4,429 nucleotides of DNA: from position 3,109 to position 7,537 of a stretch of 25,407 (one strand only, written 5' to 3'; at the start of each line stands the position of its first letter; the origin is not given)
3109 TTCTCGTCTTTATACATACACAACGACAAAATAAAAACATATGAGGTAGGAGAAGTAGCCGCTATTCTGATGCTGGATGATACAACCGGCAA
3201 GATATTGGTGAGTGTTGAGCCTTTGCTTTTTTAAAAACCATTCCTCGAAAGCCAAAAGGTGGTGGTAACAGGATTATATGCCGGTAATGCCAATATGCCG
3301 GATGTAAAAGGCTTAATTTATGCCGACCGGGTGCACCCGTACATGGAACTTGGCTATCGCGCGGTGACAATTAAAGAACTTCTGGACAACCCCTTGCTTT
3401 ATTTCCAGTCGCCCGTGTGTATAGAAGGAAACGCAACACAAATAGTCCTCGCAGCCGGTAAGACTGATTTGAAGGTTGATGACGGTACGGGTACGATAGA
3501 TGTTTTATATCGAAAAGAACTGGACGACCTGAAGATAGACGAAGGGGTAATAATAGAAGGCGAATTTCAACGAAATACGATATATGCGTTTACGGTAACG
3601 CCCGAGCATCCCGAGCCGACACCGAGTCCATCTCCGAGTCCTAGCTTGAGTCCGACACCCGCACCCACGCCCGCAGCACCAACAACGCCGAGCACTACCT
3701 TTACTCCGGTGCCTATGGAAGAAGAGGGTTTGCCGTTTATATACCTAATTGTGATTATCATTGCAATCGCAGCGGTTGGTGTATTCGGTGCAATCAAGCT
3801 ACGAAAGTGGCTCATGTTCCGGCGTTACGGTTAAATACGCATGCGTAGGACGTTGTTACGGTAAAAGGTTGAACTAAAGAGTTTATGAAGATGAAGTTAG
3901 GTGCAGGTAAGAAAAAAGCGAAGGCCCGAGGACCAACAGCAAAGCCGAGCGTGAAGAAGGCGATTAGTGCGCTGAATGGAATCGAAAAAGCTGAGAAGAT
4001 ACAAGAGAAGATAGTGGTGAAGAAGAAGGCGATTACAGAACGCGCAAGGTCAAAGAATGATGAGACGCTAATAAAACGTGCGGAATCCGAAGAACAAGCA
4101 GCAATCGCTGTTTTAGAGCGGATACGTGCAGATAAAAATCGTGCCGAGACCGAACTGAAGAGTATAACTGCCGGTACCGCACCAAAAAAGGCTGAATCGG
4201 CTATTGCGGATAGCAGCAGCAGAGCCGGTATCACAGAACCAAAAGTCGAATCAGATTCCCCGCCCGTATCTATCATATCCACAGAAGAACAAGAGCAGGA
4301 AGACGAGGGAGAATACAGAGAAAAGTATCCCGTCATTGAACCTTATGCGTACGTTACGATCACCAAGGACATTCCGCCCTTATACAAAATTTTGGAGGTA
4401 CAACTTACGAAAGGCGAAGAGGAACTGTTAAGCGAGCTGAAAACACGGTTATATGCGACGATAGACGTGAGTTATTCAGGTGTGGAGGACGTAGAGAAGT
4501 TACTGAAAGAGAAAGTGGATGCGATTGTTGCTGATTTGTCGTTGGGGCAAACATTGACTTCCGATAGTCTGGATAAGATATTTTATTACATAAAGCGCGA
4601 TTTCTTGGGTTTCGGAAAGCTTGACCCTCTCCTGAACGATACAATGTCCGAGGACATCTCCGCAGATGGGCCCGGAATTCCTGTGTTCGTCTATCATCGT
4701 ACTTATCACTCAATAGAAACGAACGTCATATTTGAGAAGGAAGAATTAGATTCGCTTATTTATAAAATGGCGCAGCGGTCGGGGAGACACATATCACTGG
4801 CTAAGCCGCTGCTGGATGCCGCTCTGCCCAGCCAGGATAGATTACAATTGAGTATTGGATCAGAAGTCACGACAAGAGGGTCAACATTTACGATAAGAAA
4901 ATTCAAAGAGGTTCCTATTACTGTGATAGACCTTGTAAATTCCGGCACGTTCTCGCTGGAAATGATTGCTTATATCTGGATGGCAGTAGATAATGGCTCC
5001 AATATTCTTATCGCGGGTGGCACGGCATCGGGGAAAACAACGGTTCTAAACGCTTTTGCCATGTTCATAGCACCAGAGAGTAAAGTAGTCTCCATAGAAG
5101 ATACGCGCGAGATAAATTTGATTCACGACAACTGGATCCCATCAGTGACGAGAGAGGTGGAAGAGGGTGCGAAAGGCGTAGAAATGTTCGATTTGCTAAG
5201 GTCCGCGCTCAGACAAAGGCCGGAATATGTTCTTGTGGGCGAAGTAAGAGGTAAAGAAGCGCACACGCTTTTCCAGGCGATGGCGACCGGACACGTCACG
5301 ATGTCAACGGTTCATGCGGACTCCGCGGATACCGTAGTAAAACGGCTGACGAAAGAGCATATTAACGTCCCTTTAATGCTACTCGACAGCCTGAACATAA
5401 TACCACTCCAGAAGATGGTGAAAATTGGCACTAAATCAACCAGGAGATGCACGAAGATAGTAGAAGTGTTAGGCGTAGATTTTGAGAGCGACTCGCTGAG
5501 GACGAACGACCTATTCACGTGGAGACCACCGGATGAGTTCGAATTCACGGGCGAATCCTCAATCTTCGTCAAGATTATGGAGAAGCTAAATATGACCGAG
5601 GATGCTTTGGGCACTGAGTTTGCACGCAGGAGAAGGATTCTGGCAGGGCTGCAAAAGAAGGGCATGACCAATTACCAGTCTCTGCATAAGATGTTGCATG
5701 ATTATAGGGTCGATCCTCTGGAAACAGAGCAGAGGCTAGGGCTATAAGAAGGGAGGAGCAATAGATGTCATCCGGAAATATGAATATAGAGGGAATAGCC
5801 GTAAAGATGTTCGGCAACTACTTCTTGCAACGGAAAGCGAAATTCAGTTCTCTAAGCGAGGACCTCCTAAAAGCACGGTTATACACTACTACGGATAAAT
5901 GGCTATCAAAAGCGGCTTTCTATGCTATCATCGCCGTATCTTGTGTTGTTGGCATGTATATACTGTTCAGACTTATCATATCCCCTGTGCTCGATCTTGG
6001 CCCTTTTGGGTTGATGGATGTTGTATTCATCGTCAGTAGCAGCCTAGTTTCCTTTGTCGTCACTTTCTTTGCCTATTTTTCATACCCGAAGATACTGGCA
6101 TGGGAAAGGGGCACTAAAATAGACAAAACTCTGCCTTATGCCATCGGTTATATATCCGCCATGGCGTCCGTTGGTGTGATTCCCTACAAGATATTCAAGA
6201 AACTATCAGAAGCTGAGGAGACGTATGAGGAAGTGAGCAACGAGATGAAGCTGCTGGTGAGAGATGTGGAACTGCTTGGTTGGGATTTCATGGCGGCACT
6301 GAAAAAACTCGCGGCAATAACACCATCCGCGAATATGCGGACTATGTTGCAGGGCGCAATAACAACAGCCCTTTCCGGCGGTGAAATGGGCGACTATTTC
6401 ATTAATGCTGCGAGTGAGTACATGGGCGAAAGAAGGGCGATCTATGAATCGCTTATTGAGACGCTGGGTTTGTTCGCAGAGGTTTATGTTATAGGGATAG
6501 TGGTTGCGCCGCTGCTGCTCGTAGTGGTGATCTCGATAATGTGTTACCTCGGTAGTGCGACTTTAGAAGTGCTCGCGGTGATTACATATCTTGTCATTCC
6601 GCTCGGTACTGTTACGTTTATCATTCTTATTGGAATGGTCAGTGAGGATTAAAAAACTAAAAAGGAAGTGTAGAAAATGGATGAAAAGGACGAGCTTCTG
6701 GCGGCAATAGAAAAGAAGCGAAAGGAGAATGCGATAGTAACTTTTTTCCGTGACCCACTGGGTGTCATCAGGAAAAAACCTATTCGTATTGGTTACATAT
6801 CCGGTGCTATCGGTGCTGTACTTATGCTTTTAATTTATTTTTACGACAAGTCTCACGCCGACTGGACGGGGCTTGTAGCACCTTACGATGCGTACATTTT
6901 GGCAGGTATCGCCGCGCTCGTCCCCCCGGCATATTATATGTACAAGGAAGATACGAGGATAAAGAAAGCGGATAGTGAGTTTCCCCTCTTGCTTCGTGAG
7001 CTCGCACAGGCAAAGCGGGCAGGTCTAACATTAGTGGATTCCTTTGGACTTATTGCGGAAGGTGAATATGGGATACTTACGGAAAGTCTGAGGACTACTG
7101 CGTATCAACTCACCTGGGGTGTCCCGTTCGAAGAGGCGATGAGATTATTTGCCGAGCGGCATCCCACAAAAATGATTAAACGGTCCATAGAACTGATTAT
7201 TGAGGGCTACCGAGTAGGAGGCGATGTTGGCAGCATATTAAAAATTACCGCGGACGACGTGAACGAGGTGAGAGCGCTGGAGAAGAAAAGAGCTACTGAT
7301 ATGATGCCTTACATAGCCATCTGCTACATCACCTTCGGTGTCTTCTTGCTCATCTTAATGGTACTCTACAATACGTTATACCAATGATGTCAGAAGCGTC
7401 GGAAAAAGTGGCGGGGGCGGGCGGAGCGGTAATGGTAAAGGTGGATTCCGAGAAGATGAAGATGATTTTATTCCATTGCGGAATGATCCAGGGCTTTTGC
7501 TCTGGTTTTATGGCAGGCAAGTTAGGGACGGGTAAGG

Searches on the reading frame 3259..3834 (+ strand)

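Call 18: search_protein_families(library=pfam, proteins=[window:3259-3834:+], max_evalue=0.01)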
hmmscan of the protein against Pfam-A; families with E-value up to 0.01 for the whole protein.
window:3259-3834:+ (191 aa): 2 families
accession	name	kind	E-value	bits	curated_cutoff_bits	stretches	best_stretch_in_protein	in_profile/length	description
PF05887.16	Trypan_PARP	-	0.0028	18.1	100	1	116-178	68-133/134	Procyclic acidic repetitive protein (PARP)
PF03100.22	CcmE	-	0.0067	17.2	24.6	1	68-119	41-94/99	CcmE domain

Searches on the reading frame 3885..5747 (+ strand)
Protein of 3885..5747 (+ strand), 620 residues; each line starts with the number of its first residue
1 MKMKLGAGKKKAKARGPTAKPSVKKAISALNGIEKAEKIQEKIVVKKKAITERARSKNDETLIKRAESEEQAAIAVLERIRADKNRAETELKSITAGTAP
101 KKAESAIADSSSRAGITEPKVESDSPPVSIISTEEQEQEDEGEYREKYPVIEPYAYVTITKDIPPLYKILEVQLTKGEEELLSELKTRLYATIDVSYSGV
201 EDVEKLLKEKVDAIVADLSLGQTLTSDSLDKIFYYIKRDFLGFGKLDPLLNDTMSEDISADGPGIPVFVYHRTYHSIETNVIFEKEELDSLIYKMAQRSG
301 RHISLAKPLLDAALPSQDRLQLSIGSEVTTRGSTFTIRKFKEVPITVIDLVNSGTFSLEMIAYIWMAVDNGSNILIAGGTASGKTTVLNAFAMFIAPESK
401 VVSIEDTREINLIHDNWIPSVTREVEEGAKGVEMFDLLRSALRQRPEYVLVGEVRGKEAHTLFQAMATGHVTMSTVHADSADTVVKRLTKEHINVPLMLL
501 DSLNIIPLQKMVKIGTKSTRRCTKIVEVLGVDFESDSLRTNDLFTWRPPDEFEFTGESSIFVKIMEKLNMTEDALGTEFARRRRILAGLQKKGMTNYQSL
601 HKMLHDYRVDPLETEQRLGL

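Call 12: search_protein_families(library=pfam, proteins=[window:3885-5747:+], max_evalue=0.001)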
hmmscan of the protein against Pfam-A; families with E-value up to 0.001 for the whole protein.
window:3885-5747:+ (620 aa): 3 families
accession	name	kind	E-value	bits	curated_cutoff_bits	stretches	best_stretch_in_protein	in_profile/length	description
PF00437.27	T2SSE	-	1.1e-36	126.8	24.9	1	303-520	66-286/370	Type II/IV secretion system protein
PF13555.12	AAA_29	-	0.00017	21.7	27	1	348-400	4-51/61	P-loop containing region of AAA domain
PF01580.24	FtsK_SpoIIIE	-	0.00092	19.2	24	0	361-397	33-65/221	FtsK/SpoIIIE family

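Call 61: find_homologous_proteins(query=window:3885-5747:+, max_evalue=1e-50)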
Query window:3885-5747:+ (620 aa): 7995 proteins with E <= 1e-50 among 8000 candidates; the best 120 are listed.
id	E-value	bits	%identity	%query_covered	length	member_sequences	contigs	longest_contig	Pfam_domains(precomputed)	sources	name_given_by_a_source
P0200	0.0e+0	1245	93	100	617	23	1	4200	PF00437.27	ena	-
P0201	0.0e+0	1045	77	100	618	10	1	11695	PF00437.27,PF27713.1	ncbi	-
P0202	0.0e+0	1038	77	100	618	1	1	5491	PF00437.27,PF13555.13,PF27713.1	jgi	-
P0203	0.0e+0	1037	77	100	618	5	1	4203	PF00437.27,PF27713.1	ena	-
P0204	3.2e-297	1005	72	100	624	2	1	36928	PF00437.27,PF27713.1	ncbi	ncbi:MAG: type II/IV secretion system ATPase subunit [Halobacteriota archaeon]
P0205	5.1e-289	978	73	99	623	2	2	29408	PF00437.27,PF23990.2,PF27713.1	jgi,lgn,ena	-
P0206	4.9e-265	898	69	99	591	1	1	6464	PF00437.27,PF27713.1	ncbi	-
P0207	1.6e-264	897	68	99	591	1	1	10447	PF00437.27,PF27713.1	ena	-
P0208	1.8e-264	897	68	99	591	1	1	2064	PF00437.27,PF27713.1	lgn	-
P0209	2.5e-264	896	68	99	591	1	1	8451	PF00437.27,PF27713.1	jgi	-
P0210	2.7e-264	896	68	99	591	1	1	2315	PF00437.27,PF27713.1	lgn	-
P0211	2.7e-264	896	68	99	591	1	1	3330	PF00437.27,PF27713.1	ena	-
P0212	2.9e-264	896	69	99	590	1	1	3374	PF00437.27,PF27713.1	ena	-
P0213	3.4e-264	896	68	99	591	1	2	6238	PF00437.27,PF27713.1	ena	-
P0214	4.1e-264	895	68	99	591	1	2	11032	PF00437.27,PF27713.1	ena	-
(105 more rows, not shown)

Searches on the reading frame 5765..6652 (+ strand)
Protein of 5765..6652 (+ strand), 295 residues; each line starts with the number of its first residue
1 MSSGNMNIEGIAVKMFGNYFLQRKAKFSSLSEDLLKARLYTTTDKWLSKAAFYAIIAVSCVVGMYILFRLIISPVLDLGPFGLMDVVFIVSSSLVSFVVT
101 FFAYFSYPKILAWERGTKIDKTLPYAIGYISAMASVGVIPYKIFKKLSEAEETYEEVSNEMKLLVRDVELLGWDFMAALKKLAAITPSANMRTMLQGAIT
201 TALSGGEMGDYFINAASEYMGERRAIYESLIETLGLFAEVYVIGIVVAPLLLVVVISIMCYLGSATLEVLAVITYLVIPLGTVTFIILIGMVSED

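Call 12: search_protein_families(library=pfam, proteins=[window:5765-6652:+], max_evalue=0.001)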
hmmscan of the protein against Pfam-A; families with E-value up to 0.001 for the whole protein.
window:5765-6652:+ (295 aa): 1 family
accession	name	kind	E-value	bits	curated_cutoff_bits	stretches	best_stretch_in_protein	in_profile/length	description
PF00482.28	T2SSF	-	2.7e-10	40.7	25.2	1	129-255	4-124/125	Type II secretion system (T2SS), protein F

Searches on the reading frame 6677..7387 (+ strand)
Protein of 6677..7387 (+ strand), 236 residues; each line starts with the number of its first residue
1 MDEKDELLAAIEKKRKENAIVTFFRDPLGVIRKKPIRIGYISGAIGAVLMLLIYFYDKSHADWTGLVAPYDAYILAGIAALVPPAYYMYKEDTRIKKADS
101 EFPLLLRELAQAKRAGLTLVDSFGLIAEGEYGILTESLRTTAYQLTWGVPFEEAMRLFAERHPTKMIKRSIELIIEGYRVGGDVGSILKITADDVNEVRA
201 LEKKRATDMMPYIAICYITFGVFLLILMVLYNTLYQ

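Call 12: search_protein_families(library=pfam, proteins=[window:6677-7387:+], max_evalue=0.001)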
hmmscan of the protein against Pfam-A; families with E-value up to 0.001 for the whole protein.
window:6677-7387:+ (236 aa): 1 family
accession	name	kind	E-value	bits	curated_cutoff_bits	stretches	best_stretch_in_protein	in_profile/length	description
PF00482.28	T2SSF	-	1.2e-18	67.7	25.2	1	106-230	2-123/125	Type II secretion system (T2SS), protein F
